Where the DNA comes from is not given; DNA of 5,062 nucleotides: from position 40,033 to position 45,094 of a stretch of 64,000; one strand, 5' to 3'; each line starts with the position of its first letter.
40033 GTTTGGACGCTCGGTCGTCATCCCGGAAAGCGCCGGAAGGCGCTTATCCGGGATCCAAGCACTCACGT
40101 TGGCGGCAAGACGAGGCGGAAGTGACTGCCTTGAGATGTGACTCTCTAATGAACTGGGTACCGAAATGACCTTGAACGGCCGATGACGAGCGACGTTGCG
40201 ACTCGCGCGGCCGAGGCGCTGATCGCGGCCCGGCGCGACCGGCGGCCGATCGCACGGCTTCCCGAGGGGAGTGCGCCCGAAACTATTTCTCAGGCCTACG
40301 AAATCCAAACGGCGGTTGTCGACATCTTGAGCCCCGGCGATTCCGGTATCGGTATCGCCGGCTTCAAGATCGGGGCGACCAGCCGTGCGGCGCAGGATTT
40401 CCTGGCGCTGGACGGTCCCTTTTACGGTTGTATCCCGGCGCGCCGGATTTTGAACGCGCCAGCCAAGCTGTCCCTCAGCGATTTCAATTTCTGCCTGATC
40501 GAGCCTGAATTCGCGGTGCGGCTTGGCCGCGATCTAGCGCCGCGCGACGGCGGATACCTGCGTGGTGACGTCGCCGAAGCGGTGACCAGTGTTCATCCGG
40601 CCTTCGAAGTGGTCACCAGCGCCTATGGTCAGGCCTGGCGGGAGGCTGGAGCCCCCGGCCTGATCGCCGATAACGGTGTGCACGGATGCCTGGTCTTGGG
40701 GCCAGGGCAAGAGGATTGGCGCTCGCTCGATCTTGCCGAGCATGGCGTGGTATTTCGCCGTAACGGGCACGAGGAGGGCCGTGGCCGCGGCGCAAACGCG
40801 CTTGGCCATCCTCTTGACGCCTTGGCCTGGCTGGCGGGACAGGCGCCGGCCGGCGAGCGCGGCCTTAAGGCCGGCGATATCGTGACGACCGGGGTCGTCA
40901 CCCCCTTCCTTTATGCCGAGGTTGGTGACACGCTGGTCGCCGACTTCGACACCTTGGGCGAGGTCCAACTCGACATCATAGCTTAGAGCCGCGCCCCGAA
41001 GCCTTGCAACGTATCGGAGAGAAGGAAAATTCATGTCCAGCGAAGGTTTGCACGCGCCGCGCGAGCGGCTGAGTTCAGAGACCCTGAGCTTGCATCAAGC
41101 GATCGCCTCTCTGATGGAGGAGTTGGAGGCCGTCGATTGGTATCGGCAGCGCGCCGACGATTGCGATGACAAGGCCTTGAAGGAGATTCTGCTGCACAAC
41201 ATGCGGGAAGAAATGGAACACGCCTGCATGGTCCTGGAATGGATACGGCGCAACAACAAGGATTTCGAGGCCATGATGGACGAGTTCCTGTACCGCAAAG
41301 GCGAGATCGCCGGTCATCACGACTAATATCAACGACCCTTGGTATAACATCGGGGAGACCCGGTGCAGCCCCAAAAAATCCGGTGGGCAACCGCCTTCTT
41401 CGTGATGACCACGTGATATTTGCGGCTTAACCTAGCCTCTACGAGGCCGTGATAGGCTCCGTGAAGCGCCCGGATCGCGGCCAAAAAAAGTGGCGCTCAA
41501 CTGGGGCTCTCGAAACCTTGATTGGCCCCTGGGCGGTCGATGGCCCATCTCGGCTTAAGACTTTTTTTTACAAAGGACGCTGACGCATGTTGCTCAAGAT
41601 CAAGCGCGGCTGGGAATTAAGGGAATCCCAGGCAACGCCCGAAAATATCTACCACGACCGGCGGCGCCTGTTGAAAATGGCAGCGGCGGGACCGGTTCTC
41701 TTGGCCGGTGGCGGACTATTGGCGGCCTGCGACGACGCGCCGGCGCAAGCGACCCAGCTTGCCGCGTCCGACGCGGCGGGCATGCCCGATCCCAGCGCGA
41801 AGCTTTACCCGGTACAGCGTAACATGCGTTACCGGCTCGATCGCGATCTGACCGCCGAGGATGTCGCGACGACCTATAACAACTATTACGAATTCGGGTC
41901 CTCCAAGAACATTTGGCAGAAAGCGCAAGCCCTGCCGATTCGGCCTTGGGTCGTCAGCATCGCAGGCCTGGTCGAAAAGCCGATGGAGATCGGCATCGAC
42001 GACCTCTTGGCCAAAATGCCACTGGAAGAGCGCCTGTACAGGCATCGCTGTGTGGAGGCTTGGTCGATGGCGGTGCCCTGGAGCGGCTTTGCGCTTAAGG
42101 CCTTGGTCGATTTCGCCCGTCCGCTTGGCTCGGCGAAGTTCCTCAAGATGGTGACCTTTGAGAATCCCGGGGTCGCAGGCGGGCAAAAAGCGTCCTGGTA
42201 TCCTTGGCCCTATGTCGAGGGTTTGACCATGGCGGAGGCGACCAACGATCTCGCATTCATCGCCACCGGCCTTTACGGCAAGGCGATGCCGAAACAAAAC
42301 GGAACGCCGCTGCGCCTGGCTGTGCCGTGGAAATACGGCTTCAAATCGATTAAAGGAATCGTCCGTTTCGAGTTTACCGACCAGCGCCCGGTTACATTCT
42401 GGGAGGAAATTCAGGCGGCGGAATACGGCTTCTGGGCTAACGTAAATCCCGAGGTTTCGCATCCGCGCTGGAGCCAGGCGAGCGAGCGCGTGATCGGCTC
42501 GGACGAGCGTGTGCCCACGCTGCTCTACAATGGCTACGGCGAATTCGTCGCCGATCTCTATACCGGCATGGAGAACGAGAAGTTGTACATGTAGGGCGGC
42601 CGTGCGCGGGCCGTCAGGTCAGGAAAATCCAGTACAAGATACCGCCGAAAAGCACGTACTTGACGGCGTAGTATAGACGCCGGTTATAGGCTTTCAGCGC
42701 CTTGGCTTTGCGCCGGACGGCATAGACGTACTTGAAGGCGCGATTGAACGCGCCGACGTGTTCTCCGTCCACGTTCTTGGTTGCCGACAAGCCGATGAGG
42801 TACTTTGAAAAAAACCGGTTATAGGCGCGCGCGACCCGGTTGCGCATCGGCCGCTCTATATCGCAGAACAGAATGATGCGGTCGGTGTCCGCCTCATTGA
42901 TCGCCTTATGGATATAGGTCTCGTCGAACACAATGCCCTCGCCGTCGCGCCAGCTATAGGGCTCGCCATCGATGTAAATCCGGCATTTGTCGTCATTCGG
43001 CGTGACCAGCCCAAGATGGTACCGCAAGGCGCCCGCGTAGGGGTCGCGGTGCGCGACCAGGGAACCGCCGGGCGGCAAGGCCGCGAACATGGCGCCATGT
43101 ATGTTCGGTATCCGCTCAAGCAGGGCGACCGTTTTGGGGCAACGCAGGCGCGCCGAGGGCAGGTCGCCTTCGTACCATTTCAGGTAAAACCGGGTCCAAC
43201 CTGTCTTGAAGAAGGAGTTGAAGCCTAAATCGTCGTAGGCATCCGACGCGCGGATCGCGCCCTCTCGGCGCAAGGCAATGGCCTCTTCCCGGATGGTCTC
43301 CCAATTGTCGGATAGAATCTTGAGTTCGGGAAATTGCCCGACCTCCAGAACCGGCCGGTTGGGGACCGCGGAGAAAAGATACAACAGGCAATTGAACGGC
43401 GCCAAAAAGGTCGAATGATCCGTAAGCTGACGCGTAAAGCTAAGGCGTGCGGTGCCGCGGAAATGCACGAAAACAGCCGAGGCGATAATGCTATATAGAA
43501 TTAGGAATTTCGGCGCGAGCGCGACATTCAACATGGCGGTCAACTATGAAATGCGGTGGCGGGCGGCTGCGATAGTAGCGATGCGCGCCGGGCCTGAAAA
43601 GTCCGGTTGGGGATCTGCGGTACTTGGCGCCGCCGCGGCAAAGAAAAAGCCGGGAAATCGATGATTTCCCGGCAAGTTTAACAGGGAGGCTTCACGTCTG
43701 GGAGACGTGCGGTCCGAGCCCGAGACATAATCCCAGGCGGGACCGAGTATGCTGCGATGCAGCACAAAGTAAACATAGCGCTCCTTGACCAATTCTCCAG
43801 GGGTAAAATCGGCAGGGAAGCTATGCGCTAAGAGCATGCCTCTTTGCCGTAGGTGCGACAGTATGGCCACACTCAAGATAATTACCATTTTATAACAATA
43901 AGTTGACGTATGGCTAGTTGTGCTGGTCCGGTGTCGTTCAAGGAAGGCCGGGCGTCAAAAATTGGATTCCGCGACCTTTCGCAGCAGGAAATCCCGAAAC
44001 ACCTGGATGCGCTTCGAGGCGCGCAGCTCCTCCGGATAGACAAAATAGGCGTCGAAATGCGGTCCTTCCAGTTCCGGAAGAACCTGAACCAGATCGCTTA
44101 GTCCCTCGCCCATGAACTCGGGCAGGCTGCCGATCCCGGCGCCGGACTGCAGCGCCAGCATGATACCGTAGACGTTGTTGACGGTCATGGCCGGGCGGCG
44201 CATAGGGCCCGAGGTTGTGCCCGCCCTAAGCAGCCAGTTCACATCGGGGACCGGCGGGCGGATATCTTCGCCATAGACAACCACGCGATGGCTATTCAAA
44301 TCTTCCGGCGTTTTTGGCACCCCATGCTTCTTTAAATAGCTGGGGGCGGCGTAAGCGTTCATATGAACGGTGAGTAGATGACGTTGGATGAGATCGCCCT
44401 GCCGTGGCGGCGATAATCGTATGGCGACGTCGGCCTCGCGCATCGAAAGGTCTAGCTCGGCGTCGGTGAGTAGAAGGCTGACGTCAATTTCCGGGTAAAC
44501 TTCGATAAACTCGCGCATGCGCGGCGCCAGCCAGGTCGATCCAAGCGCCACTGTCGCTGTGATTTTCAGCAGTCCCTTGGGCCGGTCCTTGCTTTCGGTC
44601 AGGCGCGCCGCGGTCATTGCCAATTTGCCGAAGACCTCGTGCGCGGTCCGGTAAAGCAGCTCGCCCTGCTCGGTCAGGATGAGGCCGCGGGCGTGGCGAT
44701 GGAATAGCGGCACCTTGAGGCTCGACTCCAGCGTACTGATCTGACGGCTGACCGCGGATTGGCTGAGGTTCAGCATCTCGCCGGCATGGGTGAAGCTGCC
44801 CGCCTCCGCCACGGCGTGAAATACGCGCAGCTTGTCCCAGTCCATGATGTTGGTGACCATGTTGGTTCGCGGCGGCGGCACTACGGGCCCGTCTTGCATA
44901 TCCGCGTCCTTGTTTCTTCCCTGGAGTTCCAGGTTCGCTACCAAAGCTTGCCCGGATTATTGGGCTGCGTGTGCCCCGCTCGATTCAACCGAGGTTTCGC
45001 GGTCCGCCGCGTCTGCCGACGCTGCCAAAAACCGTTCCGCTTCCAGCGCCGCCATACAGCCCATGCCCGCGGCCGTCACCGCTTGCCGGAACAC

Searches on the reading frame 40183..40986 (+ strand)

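Call 7: search_protein_families(library=pfam, proteins=[window:40183-40986:+])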
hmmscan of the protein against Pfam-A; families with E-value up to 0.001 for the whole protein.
window:40183-40986:+ (267 aa): 1 family
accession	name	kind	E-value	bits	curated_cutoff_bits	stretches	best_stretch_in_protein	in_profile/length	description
PF01557.24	FAA_hydrolase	-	3e-10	40.6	23.9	1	106-262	60-210/214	Fumarylacetoacetate (FAA) hydrolase C-terminal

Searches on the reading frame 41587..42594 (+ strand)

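Call 7: search_protein_families(library=pfam, proteins=[window:41587-42594:+])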
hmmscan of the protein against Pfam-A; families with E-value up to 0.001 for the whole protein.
window:41587-42594:+ (335 aa): 1 family
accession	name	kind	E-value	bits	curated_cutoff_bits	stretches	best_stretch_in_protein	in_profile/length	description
PF00174.25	Oxidored_molyb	-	1.5e-26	93.4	24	1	119-272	10-169/169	Oxidoreductase molybdopterin binding domain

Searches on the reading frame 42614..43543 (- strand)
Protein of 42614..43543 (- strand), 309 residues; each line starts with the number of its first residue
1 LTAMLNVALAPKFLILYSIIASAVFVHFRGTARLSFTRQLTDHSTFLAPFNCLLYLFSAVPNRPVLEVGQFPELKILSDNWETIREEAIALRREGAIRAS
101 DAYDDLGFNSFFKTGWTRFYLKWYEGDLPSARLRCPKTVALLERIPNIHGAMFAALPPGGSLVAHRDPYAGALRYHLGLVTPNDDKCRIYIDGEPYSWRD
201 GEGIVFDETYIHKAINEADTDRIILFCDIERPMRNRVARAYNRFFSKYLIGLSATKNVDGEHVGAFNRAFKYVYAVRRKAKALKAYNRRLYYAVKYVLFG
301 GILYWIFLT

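Call 7: search_protein_families(library=pfam, proteins=[window:42614-43543:-])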
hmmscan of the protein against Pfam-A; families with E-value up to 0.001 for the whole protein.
window:42614-43543:- (309 aa): 1 family
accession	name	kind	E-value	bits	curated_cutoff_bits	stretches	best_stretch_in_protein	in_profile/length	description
PF05118.21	Asp_Arg_Hydrox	-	1.6e-46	158.5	22.6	1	79-232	2-157/157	Aspartyl/Asparaginyl beta-hydroxylase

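Call 16: search_protein_families(library=ncbifam, proteins=[window:42614-43543:-])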
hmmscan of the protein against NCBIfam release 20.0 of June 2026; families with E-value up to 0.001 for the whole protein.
window:42614-43543:- (309 aa): 2 families
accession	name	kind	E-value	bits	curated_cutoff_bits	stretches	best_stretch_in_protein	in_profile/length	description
NF033391.2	lipid_A_LpxO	equivalog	2.2e-132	440.6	500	1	12-307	1-296/297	lipid A hydroxylase LpxO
NF052565.1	OrnLipAcylHsRhiz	equivalog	5.1e-33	114.3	450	1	56-236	35-217/259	ornithine lipid ester-linked acyl 2-hydroxylase OlsC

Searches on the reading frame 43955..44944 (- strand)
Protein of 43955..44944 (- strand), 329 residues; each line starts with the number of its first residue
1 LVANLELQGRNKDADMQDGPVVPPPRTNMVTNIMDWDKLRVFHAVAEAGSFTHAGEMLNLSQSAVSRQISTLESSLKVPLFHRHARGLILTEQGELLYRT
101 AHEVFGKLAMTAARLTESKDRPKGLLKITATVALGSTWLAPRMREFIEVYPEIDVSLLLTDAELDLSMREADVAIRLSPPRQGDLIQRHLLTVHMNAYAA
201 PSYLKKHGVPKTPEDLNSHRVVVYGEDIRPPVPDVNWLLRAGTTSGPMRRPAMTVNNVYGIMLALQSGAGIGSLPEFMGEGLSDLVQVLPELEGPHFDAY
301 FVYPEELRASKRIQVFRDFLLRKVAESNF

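Call 7: search_protein_families(library=pfam, proteins=[window:43955-44944:-])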
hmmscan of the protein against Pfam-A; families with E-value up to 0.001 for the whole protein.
window:43955-44944:- (329 aa): 2 families
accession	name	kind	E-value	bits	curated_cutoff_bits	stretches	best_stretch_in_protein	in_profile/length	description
PF03466.25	LysR_substrate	-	3.9e-34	118.3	28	1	120-323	2-207/209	LysR substrate binding domain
PF00126.33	HTH_1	-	4.8e-24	84.5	26.6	1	36-95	1-60/60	Bacterial regulatory helix-turn-helix protein, lysR family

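Call 16: search_protein_families(library=ncbifam, proteins=[window:43955-44944:-])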
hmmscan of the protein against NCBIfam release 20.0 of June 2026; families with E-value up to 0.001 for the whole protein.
window:43955-44944:- (329 aa): 55 families (the best 25 are shown)
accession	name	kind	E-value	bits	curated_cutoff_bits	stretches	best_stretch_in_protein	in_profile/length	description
NF040888.1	trans_reg_YafC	equivalog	8.2e-48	162.8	470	1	37-323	6-292/293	DNA-binding transcriptional regulator YafC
NF008352.0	PRK11139.1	subfamily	1.2e-44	152.7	288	1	38-327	10-295/305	transcriptional regulator GcvA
TIGR03418.1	chol_sulf_TF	equivalog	9.4e-34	116.7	324.8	1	35-321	2-289/291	choline sulfate utilization transcriptional regulator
NF007315.1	PRK09801.1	equivalog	1.7e-33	115.9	398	1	38-320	10-292/301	L-tartrate utilization transcriptional activator TtdR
NF007491.0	PRK10086.1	equivalog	1.2e-31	109.7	316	1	32-219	15-200/313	DNA-binding transcriptional regulator DsdC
NF007917.1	PRK10632.1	equivalog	3.1e-27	95.5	425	1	38-275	6-240/303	HTH-type transcriptional activator AaeR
NF040786.1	LysR_Sec_metab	equivalog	3.5e-27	95.2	250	1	34-192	1-162/298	selenium metabolism-associated LysR family transcriptional regulator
TIGR03339.1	phn_lysR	subfamily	1.5e-24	86.8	341.1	1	38-195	1-158/279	aminoethylphosphonate catabolism associated LysR family transcriptional regulator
NF008416.0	PRK11242.1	equivalog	2.8e-24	86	277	1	38-222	5-193/300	transcriptional regulator CynR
TIGR02036.1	dsdC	equivalog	1.8e-22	79.7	352.4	1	33-215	7-187/302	DNA-binding transcriptional regulator DsdC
NF011573.0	PRK14997.1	equivalog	1e-21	77.4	380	1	35-225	5-197/303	LysR family transcriptional regulator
NF008722.0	PRK11716.1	equivalog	7.9e-21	74.3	246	1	34-189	1-159/293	HTH-type transcriptional activator IlvY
NF053705.1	TransRegGltCGpos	equivalog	7e-20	71.4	350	1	34-159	1-126/300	glutamate biosynthesis transcriptional regulator GltC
NF040889.1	trans_reg_YeiE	equivalog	1.5e-19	70.3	480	1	38-162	7-127/288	DNA-binding transcriptional regulator YeiE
NF047520.1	trans_act_CidR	equivalog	2.8e-19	69.4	415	1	34-158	1-125/292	cidABC operon transcriptional activator CidR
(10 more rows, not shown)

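Call 51: search_solved_structures(query=window:43955-44944:-, max_evalue=1e-20)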
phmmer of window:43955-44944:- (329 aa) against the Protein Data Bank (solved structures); distinct sequences matched with E-value up to 1e-20: 6.
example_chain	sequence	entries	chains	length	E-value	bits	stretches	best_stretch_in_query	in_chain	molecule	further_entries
9hh1_A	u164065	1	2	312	2.7e-98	332.2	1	34-329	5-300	Transcriptional regulator, LysR family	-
3hhg_A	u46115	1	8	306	2.9e-32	115.3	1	37-324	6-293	Transcriptional regulator, LysR family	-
3mz1_A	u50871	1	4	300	1.4e-31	113.1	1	39-327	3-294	Putative transcriptional regulator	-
3t1b_A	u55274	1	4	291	1.7e-31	112.8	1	35-321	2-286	Transcriptional regulator, LysR family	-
3szp_A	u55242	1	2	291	2.3e-31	112.3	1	35-321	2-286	Transcriptional regulator, LysR family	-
8y6u_H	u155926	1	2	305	2.7e-23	85.9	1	37-221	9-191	Glycine cleavage system transcriptional activator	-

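Call 52: search_solved_structures(query=window:43955-44944:-, max_evalue=1e-50, show_alignments=1)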
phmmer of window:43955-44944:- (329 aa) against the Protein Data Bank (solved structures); distinct sequences matched with E-value up to 1e-50: 1.
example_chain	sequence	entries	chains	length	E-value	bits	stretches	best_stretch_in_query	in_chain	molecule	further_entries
9hh1_A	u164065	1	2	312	2.7e-98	332.2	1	34-329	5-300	Transcriptional regulator, LysR family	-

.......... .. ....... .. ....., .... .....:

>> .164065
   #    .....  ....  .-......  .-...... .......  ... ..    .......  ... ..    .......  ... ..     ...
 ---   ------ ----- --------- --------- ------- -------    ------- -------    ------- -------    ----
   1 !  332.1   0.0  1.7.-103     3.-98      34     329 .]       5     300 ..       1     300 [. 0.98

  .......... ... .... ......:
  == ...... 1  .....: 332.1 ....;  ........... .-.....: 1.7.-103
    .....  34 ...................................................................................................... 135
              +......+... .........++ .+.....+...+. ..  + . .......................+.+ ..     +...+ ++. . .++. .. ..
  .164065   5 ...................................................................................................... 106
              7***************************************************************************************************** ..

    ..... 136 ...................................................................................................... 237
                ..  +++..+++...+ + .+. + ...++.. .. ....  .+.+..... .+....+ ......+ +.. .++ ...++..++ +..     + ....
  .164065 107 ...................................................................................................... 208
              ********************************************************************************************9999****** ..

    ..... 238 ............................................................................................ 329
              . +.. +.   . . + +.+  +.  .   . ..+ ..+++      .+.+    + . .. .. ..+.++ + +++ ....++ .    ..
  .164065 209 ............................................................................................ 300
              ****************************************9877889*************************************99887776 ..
